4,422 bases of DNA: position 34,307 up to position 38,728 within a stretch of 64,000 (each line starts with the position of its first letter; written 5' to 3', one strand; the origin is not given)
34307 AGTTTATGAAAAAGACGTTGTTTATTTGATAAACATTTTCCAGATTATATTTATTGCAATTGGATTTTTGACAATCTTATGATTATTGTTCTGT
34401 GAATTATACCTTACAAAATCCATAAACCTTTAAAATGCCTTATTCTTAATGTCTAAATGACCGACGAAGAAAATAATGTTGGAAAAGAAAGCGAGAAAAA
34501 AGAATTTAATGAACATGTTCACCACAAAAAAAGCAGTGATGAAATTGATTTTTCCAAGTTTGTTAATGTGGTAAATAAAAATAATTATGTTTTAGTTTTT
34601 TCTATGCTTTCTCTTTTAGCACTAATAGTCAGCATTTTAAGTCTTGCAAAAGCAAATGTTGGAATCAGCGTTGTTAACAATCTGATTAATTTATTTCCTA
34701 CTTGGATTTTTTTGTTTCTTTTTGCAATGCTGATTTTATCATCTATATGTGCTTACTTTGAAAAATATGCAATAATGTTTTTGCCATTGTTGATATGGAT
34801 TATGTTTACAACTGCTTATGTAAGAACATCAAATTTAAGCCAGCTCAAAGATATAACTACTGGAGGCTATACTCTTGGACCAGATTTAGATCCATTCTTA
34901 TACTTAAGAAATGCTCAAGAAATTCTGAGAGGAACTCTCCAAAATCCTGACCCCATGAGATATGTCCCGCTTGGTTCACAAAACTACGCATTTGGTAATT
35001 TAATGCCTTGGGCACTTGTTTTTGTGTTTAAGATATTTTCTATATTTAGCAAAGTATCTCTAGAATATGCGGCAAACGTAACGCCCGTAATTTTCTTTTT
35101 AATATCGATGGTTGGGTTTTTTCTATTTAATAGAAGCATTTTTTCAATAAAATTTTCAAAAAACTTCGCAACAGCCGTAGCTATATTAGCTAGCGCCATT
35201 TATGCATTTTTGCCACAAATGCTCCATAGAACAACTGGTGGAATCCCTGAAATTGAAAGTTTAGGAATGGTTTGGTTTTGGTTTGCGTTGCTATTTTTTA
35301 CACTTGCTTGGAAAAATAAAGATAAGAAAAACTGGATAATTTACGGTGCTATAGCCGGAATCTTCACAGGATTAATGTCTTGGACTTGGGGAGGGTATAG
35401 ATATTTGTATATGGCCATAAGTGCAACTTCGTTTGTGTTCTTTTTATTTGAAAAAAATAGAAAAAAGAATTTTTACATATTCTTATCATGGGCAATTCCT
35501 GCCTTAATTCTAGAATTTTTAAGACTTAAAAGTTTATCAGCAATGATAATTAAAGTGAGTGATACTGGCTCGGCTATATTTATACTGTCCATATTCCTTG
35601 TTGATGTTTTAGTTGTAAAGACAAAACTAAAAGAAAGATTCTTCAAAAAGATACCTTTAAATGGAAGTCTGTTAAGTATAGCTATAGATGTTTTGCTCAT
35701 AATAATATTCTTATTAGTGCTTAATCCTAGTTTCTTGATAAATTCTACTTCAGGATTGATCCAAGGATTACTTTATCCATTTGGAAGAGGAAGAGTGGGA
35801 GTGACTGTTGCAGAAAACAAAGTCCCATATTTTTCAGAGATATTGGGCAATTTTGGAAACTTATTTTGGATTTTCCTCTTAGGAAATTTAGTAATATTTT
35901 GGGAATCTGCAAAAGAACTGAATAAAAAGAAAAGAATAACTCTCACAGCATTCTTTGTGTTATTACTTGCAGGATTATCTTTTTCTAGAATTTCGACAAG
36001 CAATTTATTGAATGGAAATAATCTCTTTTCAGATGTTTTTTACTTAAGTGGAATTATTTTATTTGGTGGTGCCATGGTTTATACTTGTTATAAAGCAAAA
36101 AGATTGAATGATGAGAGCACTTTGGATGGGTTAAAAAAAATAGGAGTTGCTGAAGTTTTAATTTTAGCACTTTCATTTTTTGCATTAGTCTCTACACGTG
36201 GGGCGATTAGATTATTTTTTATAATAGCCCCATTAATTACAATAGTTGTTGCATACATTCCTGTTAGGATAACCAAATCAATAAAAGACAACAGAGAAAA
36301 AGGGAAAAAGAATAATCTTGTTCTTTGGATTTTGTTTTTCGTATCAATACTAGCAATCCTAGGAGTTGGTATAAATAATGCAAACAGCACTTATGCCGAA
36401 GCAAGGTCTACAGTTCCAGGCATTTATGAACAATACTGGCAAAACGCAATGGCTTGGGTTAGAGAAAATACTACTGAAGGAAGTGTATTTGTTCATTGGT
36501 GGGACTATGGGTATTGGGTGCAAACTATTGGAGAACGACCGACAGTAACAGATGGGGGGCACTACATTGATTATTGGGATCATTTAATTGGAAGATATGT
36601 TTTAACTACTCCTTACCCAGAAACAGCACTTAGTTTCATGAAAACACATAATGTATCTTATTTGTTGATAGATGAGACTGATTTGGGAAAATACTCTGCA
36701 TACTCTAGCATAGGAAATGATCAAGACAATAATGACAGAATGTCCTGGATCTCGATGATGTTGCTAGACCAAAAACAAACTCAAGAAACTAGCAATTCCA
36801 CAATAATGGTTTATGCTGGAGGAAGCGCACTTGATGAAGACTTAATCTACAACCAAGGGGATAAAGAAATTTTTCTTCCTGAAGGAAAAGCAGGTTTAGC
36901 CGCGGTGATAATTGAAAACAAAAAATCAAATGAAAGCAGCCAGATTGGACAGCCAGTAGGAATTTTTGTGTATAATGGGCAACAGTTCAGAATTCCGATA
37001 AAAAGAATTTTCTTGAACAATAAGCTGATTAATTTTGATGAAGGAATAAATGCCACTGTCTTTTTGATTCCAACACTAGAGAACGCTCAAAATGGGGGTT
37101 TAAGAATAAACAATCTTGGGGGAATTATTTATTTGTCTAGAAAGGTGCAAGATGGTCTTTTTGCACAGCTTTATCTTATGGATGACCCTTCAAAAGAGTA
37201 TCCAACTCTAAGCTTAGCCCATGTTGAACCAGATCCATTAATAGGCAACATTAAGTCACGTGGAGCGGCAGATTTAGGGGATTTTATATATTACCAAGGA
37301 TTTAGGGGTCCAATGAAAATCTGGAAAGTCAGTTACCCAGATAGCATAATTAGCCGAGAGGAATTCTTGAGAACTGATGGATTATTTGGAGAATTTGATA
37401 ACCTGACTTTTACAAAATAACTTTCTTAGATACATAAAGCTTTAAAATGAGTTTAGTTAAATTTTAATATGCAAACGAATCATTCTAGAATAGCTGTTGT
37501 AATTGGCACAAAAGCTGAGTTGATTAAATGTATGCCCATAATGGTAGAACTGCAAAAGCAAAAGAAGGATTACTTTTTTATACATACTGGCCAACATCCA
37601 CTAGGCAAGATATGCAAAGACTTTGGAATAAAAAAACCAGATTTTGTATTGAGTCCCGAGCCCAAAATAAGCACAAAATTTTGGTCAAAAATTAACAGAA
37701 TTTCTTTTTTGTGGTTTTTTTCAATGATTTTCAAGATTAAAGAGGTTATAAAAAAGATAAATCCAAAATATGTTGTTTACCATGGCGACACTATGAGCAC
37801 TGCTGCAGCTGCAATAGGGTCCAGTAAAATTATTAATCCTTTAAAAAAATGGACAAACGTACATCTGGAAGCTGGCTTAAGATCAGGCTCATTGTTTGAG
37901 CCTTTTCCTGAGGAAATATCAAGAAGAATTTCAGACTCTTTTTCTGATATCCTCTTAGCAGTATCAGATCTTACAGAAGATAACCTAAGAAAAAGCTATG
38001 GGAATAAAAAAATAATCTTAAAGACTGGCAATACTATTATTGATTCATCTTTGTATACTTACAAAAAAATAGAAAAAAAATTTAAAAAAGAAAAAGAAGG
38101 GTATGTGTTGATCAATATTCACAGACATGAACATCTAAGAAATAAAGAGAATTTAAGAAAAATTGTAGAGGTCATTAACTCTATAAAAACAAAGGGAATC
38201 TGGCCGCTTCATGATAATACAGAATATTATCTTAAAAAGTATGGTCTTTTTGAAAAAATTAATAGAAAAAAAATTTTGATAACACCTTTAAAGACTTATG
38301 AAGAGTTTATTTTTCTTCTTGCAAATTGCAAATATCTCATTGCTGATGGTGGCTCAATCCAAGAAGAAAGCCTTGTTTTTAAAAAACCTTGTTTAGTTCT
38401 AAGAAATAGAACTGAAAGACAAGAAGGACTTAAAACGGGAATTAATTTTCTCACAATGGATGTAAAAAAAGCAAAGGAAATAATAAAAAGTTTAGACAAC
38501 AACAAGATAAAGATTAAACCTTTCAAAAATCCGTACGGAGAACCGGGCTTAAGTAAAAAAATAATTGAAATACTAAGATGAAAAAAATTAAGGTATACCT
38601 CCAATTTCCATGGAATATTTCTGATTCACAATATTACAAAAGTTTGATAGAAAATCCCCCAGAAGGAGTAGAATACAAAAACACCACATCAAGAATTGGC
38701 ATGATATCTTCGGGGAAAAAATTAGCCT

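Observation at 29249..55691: A 25-kb agl N-glycosylation island predicting a heavily modified (amino, acetylated, methylated, possibly amidated) glycan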

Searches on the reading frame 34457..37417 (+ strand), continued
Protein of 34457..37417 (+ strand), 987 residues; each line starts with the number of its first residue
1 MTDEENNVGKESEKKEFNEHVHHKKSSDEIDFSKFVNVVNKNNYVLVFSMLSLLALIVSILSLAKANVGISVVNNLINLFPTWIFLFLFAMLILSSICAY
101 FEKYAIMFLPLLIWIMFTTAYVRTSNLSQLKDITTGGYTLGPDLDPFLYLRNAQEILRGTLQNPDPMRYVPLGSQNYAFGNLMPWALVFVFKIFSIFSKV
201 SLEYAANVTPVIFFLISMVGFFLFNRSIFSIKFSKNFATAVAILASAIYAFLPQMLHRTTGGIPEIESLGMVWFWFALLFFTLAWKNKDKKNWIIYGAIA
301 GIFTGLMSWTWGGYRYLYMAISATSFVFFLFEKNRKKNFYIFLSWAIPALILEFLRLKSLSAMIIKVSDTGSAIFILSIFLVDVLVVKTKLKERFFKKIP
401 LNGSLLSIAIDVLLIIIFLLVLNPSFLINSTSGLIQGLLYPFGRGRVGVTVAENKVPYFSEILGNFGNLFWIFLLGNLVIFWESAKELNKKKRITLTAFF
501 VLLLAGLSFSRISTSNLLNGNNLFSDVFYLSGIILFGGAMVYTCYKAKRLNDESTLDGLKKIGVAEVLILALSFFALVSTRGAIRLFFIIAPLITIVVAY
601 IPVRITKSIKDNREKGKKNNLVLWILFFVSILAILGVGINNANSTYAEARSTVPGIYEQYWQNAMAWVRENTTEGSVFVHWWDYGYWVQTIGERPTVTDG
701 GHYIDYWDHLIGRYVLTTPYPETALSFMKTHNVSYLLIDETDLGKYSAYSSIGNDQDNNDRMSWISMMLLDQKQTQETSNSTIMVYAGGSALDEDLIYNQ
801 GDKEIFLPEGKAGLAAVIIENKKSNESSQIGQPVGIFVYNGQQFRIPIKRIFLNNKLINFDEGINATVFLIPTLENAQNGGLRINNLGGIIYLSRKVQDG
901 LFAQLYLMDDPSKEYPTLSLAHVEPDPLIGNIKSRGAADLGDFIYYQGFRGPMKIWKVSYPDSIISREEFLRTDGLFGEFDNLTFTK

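Call 16: find_encoding_contigs(protein=P0002, flank=10000, max_places=3)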
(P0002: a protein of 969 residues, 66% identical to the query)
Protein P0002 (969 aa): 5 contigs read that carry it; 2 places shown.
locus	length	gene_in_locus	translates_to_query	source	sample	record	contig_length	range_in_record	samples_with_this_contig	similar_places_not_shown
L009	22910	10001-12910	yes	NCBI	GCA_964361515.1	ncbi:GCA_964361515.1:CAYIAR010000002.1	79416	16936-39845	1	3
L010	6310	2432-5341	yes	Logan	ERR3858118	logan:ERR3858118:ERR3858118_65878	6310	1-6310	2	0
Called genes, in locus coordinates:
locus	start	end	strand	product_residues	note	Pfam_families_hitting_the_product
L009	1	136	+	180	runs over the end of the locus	PF00347:Ribosomal_L6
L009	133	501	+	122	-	-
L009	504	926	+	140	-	PF01655:Ribosomal_L32e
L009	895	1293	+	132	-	PF01280:Ribosomal_L19e, PF25476:Ribosomal_L19e_C (weak)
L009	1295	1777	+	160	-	-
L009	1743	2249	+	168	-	PF17144:Ribosomal_L5e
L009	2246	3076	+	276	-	PF00333:Ribosomal_S5, PF03719:Ribosomal_S5_C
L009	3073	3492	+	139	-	PF00327:Ribosomal_L30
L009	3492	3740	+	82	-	-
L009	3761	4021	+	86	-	-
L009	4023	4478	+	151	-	PF00828:Ribosomal_L27A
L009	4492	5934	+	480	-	PF00344:SecY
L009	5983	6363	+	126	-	-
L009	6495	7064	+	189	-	-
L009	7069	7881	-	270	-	PF01008:IF-2B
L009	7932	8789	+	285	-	PF01944:SpoIIM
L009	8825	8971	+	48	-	PF01155:HypA (weak)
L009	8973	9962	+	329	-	PF00953:Glycos_transf_4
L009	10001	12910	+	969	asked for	PF02516:STT3 (weak)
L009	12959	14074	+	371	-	PF02350:Epimerase_2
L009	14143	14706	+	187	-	PF00583:Acetyltransf_1, PF13673:Acetyltransf_10, PF13508:Acetyltransf_7, PF08445:FR47 (weak)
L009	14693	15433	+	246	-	PF01144:CoA_trans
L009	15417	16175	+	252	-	PF01144:CoA_trans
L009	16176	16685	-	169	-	PF00132:Hexapep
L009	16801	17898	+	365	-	PF00534:Glycos_transf_1, PF13692:Glyco_trans_1_4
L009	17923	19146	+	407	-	PF13439:Glyco_transf_4, PF00534:Glycos_transf_1, PF13692:Glyco_trans_1_4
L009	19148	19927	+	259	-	PF01522:Polysacc_deac_1, PF10096:DUF2334 (weak)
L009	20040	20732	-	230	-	PF02348:CTP_transf_3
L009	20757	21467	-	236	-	PF00551:Formyl_trans_N, PF21553:Formyl_trans_C_2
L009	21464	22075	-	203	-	PF02698:DUF218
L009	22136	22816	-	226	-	PF02585:PIG-L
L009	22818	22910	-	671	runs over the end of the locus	PF01073:3Beta_HSD, PF01370:Epimerase, PF02719:Polysacc_synt_2, PF04321:RmlD_sub_bind, PF16363:GDP_Man_Dehyd, PF07993:NAD_binding_4, PF03102:NeuB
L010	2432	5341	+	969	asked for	PF02516:STT3 (weak)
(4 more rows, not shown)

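Call 22: find_encoding_contigs(protein=P0001, flank=10000, max_places=2)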
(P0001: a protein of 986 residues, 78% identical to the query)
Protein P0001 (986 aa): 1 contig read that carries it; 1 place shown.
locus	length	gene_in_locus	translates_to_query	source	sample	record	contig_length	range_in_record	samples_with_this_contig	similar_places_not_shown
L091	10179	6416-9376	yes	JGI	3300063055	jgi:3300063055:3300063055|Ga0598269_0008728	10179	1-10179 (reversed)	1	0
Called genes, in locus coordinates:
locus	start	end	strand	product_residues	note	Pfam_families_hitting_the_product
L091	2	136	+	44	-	?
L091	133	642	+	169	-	PF00828:Ribosomal_L27A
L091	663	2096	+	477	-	PF00344:SecY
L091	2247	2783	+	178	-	PF01956:EMC3_TMCO1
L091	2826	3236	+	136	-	PF01920:Prefoldin_2 (faint), PF02996:Prefoldin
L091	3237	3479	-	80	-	-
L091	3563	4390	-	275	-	PF01008:IF-2B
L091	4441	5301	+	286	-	PF01944:SpoIIM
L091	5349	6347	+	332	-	PF00953:Glycos_transf_4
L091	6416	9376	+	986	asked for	PF02516:STT3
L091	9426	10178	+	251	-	?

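Call 32: search_solved_structures(query=window:34457-37417:+, max_evalue=0.001, show_alignments=1)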
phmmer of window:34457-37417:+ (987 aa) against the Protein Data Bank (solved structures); distinct sequences matched with E-value up to 0.001: 11.
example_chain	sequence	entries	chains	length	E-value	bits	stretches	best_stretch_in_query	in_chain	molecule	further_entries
5aza_A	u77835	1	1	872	2.8e-12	48.6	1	653-754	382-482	Maltose-binding periplasmic protein,Oligosaccharyl transferase stt3 subunit related protei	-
2zag_A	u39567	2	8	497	4e-12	48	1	656-754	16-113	Oligosaccharyl transferase stt3 subunit related protein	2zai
8i9p_Lh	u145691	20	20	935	2e-11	45.7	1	656-743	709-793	dolichyl-diphosphooligosaccharide--protein glycotransferase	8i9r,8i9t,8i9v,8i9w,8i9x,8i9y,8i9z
3vu1_A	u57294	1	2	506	7.3e-10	40.6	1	660-754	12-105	Putative uncharacterized protein PH0242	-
3wov_A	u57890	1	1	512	1.3e-09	39.8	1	656-754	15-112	Oligosaccharyl transferase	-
6c26_A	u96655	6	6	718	1.5e-06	29.6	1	662-738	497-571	Dolichyl-diphosphooligosaccharide--protein glycosyltransferase subunit STT3 | Dolichyl-diphosphooligosaccharide--protein glycotransferase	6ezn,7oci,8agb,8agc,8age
2lgz_A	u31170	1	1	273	3.9e-06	28.2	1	662-738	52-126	Dolichyl-diphosphooligosaccharide--protein glycosyltransferase subunit STT3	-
6s7t_A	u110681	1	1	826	4.3e-06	28.1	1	661-739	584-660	Dolichyl-diphosphooligosaccharide--protein glycosyltransferase subunit STT3B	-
6ftj_5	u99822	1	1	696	1.8e-05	26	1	661-747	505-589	Dolichyl-diphosphooligosaccharide--protein glycosyltransferase subunit STT3A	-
6s7o_A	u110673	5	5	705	1.8e-05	26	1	661-747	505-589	Dolichyl-diphosphooligosaccharide--protein glycosyltransferase subunit STT3A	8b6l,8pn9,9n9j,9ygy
6ftg_5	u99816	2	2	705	1.8e-05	26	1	661-747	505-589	Dolichyl-diphosphooligosaccharide--protein glycosyltransferase subunit STT3A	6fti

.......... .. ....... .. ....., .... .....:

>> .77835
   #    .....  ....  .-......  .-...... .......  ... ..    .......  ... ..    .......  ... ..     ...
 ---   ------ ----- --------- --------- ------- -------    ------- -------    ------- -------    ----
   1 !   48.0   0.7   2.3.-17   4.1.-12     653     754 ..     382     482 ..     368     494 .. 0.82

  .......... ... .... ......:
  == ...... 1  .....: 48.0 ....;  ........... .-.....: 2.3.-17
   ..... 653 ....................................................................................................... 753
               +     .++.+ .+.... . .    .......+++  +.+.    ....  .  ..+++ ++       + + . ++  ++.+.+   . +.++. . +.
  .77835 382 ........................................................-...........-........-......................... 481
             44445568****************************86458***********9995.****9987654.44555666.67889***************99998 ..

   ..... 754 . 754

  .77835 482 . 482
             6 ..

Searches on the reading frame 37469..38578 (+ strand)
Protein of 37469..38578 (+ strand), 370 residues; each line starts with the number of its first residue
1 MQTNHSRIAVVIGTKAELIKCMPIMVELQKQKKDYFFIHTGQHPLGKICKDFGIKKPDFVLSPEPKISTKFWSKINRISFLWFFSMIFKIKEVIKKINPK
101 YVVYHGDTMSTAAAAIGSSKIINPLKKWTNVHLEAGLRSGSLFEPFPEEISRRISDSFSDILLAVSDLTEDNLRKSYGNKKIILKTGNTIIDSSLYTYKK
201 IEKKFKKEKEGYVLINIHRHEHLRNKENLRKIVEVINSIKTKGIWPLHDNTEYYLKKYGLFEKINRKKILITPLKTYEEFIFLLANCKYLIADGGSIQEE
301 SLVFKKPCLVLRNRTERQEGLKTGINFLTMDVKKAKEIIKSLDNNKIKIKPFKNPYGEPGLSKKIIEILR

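Call 3: search_protein_families(library=pfam, proteins=[window:37469-38578:+], max_evalue=0.01)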
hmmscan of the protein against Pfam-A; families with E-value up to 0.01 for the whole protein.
window:37469-38578:+ (370 aa): 1 family
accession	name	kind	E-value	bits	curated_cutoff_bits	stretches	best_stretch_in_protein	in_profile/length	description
PF02350.25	Epimerase_2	-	1.2e-60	205.6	30.6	1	27-370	2-347/347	UDP-N-acetylglucosamine 2-epimerase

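Call 6: search_protein_families(library=ncbifam, proteins=[window:37469-38578:+], max_evalue=0.001)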
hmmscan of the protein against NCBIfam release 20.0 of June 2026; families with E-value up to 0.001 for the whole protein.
window:37469-38578:+ (370 aa): 2 families
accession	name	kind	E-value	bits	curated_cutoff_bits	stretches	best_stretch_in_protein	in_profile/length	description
TIGR00236.1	wecB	equivalog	1.5e-60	205.3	210.15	1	7-370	2-363/366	non-hydrolyzing UDP-N-acetylglucosamine 2-epimerase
TIGR03568.1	NeuC_NnaA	equivalog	3.2e-16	59.1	235.9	1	7-369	2-365/365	UDP-N-acetylglucosamine 2-epimerase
